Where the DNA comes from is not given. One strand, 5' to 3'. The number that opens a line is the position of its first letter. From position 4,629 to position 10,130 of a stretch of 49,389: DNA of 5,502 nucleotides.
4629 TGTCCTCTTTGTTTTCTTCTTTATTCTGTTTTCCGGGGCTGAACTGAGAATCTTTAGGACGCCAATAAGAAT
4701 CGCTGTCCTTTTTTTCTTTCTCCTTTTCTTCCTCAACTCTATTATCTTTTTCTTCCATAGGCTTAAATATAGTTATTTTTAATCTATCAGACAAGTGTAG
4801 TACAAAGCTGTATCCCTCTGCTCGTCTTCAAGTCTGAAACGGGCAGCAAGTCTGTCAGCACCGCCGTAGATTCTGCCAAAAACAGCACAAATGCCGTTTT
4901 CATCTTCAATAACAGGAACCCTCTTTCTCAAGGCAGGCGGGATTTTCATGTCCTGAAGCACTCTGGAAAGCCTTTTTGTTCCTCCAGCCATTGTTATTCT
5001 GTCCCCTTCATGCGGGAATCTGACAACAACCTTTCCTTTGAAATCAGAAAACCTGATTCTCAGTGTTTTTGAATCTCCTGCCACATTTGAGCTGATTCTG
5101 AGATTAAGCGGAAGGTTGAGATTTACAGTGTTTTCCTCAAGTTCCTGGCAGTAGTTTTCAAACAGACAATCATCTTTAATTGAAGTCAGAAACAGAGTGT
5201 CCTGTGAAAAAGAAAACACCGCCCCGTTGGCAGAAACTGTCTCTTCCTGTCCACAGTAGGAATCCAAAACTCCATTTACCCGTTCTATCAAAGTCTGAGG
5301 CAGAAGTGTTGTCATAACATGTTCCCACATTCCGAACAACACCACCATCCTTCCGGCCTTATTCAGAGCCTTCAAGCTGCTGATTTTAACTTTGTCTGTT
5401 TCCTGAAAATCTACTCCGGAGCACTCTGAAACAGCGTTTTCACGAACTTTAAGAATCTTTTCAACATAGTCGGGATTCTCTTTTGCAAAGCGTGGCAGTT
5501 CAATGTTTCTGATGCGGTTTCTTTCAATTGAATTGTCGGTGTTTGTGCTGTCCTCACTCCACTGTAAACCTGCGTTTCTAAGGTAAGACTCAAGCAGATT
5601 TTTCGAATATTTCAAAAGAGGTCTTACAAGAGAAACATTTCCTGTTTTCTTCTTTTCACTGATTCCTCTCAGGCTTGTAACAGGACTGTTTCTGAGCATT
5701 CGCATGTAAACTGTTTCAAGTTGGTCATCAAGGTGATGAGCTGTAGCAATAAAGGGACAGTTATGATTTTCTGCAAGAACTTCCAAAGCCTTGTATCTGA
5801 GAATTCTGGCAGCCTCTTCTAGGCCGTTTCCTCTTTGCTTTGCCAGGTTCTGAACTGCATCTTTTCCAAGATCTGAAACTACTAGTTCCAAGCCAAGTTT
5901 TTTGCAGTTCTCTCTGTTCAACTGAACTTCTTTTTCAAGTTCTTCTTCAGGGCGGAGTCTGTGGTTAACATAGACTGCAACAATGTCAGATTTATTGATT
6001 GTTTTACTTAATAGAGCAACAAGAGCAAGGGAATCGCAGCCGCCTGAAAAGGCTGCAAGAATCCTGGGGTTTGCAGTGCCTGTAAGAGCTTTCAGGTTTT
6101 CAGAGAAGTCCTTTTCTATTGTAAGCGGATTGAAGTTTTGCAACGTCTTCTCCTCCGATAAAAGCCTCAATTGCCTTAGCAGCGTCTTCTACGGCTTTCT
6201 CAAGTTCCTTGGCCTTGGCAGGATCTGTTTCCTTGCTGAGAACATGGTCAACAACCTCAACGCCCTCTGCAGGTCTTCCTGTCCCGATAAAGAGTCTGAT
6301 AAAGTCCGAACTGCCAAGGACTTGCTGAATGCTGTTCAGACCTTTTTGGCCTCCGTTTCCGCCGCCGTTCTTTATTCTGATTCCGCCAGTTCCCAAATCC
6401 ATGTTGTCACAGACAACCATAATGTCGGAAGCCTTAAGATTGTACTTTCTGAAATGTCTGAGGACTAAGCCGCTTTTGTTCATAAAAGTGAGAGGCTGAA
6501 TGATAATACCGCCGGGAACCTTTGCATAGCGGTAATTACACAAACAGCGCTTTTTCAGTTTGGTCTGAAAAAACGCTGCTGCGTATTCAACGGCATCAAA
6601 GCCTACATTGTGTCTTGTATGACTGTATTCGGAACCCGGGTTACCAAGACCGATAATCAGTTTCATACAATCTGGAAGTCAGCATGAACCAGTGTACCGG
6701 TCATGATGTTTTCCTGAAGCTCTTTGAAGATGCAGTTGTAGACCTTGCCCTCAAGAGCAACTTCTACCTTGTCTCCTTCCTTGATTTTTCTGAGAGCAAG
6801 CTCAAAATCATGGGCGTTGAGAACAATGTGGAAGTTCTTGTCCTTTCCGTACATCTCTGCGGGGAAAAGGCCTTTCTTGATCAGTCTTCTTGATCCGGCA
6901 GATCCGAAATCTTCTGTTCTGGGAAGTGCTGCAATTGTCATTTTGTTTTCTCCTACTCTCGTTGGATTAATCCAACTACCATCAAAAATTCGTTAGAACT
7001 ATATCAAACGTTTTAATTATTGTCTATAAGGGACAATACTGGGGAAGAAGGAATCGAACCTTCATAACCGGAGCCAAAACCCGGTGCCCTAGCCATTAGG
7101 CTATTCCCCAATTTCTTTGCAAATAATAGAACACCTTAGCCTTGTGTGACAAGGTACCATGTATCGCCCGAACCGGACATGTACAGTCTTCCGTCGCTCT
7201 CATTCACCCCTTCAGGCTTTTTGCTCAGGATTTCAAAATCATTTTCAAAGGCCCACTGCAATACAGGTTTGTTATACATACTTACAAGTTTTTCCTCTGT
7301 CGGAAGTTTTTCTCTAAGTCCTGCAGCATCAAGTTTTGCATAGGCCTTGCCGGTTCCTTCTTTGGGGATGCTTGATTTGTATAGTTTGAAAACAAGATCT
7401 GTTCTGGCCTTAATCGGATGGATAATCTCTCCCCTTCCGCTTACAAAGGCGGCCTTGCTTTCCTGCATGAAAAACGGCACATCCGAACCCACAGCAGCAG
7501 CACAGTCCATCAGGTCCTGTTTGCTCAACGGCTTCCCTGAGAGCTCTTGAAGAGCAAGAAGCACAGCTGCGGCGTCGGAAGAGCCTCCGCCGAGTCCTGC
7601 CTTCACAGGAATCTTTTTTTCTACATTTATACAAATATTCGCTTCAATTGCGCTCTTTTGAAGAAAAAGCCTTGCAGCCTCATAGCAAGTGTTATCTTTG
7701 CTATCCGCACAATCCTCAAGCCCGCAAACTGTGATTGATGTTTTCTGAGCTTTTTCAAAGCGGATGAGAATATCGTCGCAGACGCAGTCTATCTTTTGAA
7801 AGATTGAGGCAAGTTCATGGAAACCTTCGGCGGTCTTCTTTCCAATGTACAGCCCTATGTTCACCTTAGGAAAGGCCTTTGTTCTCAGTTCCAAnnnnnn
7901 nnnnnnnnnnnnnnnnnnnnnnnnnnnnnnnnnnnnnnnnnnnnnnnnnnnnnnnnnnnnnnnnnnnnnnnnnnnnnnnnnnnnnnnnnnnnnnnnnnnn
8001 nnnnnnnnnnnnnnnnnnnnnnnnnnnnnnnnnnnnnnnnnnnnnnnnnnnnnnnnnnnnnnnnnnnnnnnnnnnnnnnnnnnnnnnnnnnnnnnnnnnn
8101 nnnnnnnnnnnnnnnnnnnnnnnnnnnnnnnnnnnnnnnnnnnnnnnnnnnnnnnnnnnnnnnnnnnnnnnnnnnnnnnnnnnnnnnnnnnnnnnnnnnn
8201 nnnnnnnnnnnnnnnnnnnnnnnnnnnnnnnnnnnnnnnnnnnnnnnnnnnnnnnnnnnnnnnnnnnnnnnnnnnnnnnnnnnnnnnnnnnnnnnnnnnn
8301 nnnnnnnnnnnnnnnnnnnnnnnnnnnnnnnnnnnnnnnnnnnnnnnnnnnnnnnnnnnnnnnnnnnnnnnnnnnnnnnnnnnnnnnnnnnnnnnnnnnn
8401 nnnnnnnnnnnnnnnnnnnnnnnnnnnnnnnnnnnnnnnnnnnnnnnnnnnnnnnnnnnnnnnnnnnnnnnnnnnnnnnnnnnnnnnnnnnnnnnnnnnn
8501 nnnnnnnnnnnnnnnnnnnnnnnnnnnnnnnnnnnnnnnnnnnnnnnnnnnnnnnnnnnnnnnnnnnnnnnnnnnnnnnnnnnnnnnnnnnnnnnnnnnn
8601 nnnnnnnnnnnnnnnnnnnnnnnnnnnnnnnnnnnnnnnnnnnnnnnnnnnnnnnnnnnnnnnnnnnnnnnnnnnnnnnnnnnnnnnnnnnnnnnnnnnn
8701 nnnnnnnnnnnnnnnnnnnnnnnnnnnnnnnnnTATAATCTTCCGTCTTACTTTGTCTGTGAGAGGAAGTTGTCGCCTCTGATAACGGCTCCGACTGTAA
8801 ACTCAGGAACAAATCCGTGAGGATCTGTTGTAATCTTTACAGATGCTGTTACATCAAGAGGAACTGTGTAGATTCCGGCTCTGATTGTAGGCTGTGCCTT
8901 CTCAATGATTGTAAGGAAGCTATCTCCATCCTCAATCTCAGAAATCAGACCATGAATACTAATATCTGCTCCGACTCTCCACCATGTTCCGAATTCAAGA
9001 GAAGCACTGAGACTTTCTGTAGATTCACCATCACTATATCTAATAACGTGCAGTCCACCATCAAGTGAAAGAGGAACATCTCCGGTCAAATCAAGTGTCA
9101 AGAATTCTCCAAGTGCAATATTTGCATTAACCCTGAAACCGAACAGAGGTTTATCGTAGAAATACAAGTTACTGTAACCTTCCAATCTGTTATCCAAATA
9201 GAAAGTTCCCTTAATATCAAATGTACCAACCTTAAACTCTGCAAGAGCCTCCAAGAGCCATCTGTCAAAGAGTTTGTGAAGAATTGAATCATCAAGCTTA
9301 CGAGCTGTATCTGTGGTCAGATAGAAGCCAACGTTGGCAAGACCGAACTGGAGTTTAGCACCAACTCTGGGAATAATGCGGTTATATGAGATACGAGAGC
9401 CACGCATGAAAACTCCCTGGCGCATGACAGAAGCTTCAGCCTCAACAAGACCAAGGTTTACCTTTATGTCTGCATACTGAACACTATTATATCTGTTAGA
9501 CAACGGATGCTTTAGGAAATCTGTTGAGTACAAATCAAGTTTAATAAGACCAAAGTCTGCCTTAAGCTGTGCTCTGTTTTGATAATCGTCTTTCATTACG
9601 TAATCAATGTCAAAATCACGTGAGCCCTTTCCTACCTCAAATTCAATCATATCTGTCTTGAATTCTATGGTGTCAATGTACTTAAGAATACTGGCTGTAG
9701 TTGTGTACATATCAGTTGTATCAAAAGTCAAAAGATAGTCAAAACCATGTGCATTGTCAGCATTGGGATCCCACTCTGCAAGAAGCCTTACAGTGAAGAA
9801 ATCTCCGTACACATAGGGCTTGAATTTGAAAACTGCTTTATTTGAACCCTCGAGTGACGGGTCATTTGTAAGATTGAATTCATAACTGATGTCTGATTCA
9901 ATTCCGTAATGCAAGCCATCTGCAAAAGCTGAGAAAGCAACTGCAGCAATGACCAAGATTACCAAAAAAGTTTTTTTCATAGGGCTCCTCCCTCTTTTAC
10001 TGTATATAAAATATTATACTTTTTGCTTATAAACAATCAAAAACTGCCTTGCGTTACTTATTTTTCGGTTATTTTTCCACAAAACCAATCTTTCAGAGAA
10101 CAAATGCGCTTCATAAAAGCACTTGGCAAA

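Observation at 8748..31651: Wzx/Wzy-type glycan locus without Wza/Wzc/Wzz but with four embedded predicted outer-membrane proteins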

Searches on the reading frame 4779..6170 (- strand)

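Call 27: search_protein_families(library=pfam, proteins=[window:4779-6170:-], max_evalue=0.001)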
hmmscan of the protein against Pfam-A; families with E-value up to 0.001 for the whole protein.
window:4779-6170:- (463 aa): 2 families
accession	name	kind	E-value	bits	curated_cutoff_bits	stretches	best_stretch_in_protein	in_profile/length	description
PF01171.26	ATP_bind_3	-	1.5e-51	175.1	27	1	37-222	2-181/182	PP-loop family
PF11734.13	TilS_C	-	1.5e-09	37.6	22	1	381-432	1-54/74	TilS substrate C-terminal domain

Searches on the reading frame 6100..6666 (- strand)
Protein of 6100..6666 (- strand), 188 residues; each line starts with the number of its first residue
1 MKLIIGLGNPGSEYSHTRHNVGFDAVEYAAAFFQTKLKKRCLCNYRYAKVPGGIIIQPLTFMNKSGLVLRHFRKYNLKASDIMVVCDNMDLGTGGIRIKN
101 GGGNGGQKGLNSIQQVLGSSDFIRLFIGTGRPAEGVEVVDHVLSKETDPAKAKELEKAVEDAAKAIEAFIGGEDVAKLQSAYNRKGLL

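Call 27: search_protein_families(library=pfam, proteins=[window:6100-6666:-], max_evalue=0.001)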
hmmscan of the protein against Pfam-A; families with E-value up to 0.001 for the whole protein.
window:6100-6666:- (188 aa): 1 family
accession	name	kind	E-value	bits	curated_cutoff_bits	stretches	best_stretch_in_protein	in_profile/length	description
PF01195.25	Pept_tRNA_hydro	-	3.7e-48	164.2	27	1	3-183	1-183/183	Peptidyl-tRNA hydrolase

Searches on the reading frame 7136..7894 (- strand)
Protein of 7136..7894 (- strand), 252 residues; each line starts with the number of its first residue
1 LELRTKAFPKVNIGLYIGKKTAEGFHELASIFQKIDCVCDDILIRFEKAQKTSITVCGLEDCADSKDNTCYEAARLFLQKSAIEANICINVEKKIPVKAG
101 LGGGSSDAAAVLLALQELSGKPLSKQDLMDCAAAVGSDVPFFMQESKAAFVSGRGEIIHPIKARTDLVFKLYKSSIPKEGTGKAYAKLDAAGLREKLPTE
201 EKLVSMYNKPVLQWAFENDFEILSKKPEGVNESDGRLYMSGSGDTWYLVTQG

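Call 27: search_protein_families(library=pfam, proteins=[window:7136-7894:-], max_evalue=0.001)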
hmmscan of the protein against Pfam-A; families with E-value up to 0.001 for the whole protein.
window:7136-7894:- (252 aa): 2 families
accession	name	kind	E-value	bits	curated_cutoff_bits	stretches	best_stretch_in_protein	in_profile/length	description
PF00288.32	GHMP_kinases_N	-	2.7e-16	60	22.3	1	68-143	1-84/87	GHMP kinases N terminal domain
PF22700.2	MVD-like_N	-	4.1e-05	23.7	27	1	35-133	30-129/157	Diphosphomevalonate decarboxylase-like N-terminal domain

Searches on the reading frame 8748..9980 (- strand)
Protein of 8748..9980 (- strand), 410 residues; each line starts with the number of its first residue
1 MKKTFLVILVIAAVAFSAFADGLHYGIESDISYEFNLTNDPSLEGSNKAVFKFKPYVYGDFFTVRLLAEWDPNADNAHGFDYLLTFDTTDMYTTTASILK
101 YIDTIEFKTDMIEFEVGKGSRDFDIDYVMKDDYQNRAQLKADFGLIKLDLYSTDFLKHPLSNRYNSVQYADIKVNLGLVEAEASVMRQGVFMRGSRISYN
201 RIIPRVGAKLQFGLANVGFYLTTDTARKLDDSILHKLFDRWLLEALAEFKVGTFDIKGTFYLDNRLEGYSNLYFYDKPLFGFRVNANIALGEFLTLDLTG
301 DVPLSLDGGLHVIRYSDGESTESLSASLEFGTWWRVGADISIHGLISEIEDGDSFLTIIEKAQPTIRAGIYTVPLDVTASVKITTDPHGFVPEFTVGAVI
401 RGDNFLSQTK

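Call 4: search_protein_families(library=pfam, proteins=[window:8748-9980:-], max_evalue=0.01)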
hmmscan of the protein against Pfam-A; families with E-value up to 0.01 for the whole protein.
window:8748-9980:- (410 aa): 0 families

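Call 6: search_protein_families(library=pfam, proteins=[window:8748-9980:-], max_evalue=10)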
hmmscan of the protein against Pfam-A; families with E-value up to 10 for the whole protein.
window:8748-9980:- (410 aa): 0 families

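Call 7: search_protein_families(library=ncbifam, proteins=[window:8748-9980:-], max_evalue=1)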
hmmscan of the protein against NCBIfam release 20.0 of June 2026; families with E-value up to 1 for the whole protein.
window:8748-9980:- (410 aa): 2 families
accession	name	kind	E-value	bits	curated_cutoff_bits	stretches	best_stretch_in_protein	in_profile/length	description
NF047328.1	OMP_TP0733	subfamily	0.06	12.7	130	1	301-341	125-164/202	TP0733 family outer membrane beta-barrel protein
NF040843.1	SE2200_fam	equivalog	0.93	9.6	30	0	1-19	1-18/33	SE2200 family small protein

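Call 36: search_protein_representatives(protein=window:8748-9980:-)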
Query: 410 residues. Proteins with E-value up to 0.001 (for the whole library): 8; up to 1e-10: 6; up to 1e-30: 5. The best 8 are listed.
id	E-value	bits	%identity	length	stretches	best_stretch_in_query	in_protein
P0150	9.3e-155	532.2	63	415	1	1-408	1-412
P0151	1.4e-93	330.7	44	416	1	1-408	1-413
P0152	5.6e-84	299.1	42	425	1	1-407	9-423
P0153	4.5e-55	203.9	35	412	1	1-407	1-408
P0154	3.8e-35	138.3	72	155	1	294-386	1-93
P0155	5.3e-21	91.7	30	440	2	2-177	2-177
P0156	1.5e-09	54.0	26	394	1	1-407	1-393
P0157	6.8e-04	35.4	29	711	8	54-97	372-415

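Call 48: predict_structure(alignment_id=A4)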
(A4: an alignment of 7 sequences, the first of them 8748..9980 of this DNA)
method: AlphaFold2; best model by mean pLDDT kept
length: 410 residues; sequences in the alignment: 7
mean_pLDDT: 77.4   pTM: 0.69
mean pLDDT of the five models: 77.4, 76.8, 75.7, 75.0, 70.3
residues with pLDDT >= 90: 83; 70-90: 214; 50-70: 87; < 50: 26
segments of 3 or more residues with pLDDT < 50: 1-20, 408-410
pLDDT, mean of each block of 10 residues (from residue 1): 42 45 76 78 68 82 79 54 60 66 83 82 58 73 91 65 73 92 87 59 91 91 85 83 93 91 81 73 91 89 83 82 90 87 86 83 85 84 67 85 61
secondary structure, 60 per line:
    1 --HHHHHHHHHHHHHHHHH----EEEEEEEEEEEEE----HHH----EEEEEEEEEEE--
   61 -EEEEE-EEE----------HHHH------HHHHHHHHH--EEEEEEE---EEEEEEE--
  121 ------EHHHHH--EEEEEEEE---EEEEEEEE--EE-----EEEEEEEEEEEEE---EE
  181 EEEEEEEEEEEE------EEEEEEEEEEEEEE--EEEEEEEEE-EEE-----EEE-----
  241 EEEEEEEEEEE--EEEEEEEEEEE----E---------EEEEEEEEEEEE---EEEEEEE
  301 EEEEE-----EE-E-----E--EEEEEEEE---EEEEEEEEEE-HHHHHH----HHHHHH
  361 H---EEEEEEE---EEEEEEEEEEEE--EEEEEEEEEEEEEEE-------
elements in order: H3-19 E24-36 E48-58 E62-66 E68-70 H81-84 H91-99 E102-108 E112-118 H128-132 E135-142 E146-153 E163-175 E179-192 E199-212 E215-223 E225-227 E233-235 E241-251 E254-264 E279-290 E294-305 E323-330 E334-343 H345-350 H355-361 E365-371 E375-386 E389-403

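Call 53: fold_search(model_id=the predicted structure, library=pdb)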
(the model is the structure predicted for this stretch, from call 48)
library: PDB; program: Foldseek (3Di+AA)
matches with E <= 10: 1024; with E <= 0.001: 342
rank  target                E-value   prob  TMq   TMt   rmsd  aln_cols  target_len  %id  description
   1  3rbh_C                1.5e-09  1.00  0.45  0.45  12.2       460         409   10  Structure of alginate export protein AlgE from Pseudomonas aeruginosa (released 2011-07-27)
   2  3rbh_D                1.6e-09  1.00  0.47  0.47  11.3       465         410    9  Structure of alginate export protein AlgE from Pseudomonas aeruginosa (released 2011-07-27)
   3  4azl_A                3.9e-09  1.00  0.45  0.44  11.7       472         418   10  In meso structure of alginate transporter, AlgE, from Pseudomoas aeruginosa, PAO1, crystal form 2. (released 2013-07-03)
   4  8rqp                  8.2e-09  1.00  0.44  0.40  11.6       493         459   10  In meso structure of the alginate exporter, AlgE, from Pseudomonas aeruginosa in 7.10 monoacylglycerol (released 2024-04-03)
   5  4xnl                  1.0e-08  1.00  0.43  0.42  10.8       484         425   10  X-ray structure of AlgE2 (released 2015-06-03)
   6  5d5d                  1.1e-08  1.00  0.44  0.45   9.7       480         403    8  In meso in situ serial X-ray crystallography structure of AlgE at 100 K (released 2016-01-13)
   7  4azl_B                1.1e-08  1.00  0.46  0.44  11.9       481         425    8  In meso structure of alginate transporter, AlgE, from Pseudomoas aeruginosa, PAO1, crystal form 2. (released 2013-07-03)
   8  8pz4                  1.3e-08  1.00  0.45  0.40  12.3       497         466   10  Structure of alginate transporter, AlgE, solved at wavelength 2.755 A (released 2023-10-25)
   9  4xnk                  1.3e-08  1.00  0.45  0.44  10.4       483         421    8  X-ray structure of AlgE1 (released 2015-06-03)
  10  5mdq_A                1.3e-08  1.00  0.34  0.38  12.3       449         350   10  Crystal structure of outer membrane expressed Chitoporin VhChip from Vibrio harveyi (released 2017-12-20)
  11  8q2o                  1.6e-08  1.00  0.45  0.41  11.8       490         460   10  Structure of alginate transporter AlgE from P. aeruginosa PAO1 by using Se-MAG for the the lipid cubic phase crystalliza (released 2024-05-15)
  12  4b61_B                2.1e-08  1.00  0.46  0.43  12.0       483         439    9  In meso structure of alginate transporter, AlgE, from Pseudomoas aeruginosa, PAO1. Crystal form 3. (released 2013-07-17)
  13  4afk                  2.2e-08  1.00  0.47  0.45   9.9       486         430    8  In meso structure of alginate transporter, AlgE, from Pseudomonas aeruginosa, PAO1 (released 2013-02-06)
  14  2qtk_A                2.3e-08  1.00  0.42  0.45   8.8       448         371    8  Crystal Structure of the outer membrane protein opdK from Pseudomonas aeruginosa (released 2008-06-24)
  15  5mdo_A                2.3e-08  1.00  0.33  0.37  12.3       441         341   10  Crystal structure of in vitro folded Chitoporin VhChip from Vibrio harveyi (crystal form I) (released 2017-12-20)
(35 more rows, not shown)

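Call 74: find_related_loci(query=A6, collection=metagenome_contigs, flank=10000)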
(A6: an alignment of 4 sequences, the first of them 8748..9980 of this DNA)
Query A6 (410 aa) in metagenome_contigs; peptide patterns used: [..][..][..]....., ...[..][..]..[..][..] (x = any residue, [..] = any of these).
600 stretches matched a pattern (row limit reached: there are more); 3 encode a relative of the query (tblastn E <= 1e-3); 3 distinct loci.
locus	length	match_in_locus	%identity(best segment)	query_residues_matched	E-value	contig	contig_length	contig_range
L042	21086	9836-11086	61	1-408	8e-165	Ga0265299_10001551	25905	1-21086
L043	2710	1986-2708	58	1-234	1e-88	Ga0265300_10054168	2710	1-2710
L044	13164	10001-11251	61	1-408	7e-165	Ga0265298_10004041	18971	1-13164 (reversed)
